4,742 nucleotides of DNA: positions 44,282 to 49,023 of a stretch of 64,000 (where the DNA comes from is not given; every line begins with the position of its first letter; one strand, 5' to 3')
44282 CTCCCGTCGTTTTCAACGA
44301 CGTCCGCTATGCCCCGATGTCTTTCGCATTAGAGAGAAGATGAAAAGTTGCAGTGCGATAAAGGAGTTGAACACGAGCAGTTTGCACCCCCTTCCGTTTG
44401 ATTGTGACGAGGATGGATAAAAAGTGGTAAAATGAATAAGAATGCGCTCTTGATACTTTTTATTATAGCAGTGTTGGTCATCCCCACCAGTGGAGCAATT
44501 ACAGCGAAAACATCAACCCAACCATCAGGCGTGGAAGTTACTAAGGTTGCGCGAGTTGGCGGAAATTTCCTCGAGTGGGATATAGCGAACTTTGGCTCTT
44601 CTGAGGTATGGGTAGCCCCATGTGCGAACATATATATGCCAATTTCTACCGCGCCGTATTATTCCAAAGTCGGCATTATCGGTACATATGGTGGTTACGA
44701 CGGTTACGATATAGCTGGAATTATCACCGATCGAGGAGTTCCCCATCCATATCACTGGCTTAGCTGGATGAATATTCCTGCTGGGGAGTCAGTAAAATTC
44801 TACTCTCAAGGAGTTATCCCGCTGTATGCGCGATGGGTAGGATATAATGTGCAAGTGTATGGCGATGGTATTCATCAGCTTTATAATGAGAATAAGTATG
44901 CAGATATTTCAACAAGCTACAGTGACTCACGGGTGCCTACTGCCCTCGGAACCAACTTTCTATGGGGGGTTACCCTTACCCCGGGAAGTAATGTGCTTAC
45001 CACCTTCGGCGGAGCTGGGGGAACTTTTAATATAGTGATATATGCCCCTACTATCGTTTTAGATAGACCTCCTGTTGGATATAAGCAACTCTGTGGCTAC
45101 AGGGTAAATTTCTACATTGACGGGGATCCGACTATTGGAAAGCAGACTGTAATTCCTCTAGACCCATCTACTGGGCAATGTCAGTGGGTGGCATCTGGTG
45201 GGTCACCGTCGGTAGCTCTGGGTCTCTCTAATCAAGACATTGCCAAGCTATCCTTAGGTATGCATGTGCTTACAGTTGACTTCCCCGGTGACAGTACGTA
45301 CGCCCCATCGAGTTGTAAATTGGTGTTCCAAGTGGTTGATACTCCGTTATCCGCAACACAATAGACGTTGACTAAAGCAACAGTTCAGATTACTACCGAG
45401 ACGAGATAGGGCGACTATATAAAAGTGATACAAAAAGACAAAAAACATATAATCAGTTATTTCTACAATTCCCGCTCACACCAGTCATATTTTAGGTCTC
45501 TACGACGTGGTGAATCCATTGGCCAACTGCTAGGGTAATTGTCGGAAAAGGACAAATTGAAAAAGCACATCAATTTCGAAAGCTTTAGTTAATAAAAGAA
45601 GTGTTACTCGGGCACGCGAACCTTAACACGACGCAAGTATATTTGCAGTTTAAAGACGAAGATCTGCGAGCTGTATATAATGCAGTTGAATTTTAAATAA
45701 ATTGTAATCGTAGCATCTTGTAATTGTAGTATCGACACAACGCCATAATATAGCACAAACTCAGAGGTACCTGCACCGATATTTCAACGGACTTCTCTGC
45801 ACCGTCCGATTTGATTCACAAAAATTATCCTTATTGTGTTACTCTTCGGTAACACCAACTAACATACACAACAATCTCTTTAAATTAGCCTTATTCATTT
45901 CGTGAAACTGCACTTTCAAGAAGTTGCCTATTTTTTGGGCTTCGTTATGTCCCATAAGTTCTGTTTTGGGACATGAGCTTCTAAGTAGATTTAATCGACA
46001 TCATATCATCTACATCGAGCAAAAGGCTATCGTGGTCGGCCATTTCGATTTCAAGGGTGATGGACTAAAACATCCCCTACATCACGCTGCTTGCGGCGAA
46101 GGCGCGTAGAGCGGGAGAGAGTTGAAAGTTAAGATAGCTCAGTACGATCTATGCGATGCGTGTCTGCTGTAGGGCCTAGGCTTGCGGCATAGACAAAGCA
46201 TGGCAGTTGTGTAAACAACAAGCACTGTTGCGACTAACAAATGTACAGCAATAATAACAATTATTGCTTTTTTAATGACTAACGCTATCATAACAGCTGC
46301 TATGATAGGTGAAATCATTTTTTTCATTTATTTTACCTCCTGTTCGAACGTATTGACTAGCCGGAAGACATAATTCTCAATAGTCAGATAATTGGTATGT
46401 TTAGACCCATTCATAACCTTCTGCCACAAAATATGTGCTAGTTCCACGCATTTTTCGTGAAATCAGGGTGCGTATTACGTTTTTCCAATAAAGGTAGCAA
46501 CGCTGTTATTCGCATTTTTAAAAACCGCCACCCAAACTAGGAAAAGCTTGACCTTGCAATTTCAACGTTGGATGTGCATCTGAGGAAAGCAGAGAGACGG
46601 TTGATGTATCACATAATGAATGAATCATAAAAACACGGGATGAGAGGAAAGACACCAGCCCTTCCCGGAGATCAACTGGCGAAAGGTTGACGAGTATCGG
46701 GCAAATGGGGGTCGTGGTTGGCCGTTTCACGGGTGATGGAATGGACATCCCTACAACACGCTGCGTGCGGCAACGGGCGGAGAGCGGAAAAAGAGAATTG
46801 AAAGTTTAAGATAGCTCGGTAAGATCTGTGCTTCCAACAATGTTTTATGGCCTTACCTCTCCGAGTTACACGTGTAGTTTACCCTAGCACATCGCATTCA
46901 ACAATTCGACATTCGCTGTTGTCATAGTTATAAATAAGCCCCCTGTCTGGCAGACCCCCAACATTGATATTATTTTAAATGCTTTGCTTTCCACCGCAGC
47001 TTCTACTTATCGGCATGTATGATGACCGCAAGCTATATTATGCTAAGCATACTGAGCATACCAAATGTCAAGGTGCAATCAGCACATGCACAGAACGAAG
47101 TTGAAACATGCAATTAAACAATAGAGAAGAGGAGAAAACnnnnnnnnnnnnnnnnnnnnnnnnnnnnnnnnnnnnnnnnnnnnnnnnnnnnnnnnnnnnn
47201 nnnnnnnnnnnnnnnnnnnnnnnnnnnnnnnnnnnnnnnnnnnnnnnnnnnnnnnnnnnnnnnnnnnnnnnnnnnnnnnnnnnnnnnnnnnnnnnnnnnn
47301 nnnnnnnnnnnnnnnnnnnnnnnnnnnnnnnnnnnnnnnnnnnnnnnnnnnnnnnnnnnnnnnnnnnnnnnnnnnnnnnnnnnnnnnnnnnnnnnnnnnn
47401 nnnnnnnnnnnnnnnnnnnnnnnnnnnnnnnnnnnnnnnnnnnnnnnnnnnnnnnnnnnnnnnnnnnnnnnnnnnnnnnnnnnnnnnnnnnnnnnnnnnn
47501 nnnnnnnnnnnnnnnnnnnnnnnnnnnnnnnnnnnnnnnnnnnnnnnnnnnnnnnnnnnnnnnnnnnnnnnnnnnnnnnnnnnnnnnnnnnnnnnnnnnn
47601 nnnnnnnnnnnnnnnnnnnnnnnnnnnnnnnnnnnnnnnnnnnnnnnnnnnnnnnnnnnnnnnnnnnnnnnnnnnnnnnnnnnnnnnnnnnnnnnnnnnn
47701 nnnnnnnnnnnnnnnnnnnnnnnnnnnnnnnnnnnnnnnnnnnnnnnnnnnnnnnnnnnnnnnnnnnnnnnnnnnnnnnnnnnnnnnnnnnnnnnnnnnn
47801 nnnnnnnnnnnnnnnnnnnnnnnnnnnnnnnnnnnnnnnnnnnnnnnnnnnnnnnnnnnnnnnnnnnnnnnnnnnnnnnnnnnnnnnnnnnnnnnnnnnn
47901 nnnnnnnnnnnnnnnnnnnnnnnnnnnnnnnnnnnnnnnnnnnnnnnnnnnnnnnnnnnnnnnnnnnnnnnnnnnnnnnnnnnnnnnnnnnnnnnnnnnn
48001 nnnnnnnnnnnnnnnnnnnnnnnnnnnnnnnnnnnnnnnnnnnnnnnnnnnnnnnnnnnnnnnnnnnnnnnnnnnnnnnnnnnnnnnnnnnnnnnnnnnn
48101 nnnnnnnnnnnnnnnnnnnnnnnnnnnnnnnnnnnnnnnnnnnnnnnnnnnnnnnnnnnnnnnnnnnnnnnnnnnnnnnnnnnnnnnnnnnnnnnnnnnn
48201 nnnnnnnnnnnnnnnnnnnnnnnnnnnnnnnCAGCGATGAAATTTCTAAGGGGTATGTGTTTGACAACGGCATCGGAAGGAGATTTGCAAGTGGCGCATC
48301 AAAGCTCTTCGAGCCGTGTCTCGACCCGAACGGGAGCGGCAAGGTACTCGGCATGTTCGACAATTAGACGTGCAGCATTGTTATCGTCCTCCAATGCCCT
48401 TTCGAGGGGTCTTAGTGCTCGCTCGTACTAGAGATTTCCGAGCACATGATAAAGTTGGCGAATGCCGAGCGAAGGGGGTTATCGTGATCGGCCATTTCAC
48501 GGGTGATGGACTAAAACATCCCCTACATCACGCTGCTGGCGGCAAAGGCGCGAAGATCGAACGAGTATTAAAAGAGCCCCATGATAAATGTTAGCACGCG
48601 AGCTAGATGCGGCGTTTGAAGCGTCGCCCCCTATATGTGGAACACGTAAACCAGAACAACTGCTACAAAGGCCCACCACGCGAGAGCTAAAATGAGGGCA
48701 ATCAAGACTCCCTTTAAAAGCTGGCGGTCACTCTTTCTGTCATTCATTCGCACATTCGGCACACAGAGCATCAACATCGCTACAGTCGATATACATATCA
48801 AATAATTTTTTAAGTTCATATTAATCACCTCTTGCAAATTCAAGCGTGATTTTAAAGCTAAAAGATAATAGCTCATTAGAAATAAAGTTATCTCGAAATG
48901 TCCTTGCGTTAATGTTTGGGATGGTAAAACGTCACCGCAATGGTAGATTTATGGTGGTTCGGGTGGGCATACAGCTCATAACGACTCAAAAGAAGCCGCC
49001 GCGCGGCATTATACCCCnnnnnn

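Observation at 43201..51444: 8.2-kb integrated element delimited by perfect 136-bp direct repeats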

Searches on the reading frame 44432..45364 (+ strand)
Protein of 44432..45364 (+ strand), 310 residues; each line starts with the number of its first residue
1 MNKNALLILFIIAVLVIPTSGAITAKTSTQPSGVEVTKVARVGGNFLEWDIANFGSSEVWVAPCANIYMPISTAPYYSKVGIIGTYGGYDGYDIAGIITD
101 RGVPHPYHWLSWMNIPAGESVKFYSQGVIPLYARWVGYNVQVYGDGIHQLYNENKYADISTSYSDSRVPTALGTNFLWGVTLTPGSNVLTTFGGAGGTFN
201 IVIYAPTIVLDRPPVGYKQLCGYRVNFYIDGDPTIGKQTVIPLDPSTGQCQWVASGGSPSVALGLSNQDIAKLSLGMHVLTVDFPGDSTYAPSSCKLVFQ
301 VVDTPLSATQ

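Call 10: search_protein_families(library=pfam, proteins=[window:44432-45364:+], max_evalue=0.01)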
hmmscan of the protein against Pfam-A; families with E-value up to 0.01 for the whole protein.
window:44432-45364:+ (310 aa): 1 family
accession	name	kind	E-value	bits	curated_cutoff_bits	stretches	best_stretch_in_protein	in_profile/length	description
PF16640.11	Big_3_5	-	0.0033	18.4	35.5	1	259-301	43-87/88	Bacterial Ig-like domain (group 3)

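Call 45: find_encoding_contigs(protein=window:44432-45361:+, flank=10000, max_places=10)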
Protein window:44432-45361:+ (310 aa): no gene with exactly this product is on record in the collection.

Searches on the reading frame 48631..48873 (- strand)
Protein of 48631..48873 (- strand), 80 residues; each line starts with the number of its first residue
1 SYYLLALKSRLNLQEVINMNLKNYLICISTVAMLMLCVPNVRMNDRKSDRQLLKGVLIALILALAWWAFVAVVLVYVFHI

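Call 57: search_protein_families(library=pfam, proteins=[window:48631-48873:-], max_evalue=0.1)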
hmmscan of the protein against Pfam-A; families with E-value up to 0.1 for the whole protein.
window:48631-48873:- (80 aa): 1 family
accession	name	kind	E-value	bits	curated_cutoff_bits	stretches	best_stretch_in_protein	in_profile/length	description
PF05437.17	AzlD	-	0.0039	17.8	23.7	1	19-74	30-85/99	Branched-chain amino acid transport protein (AzlD)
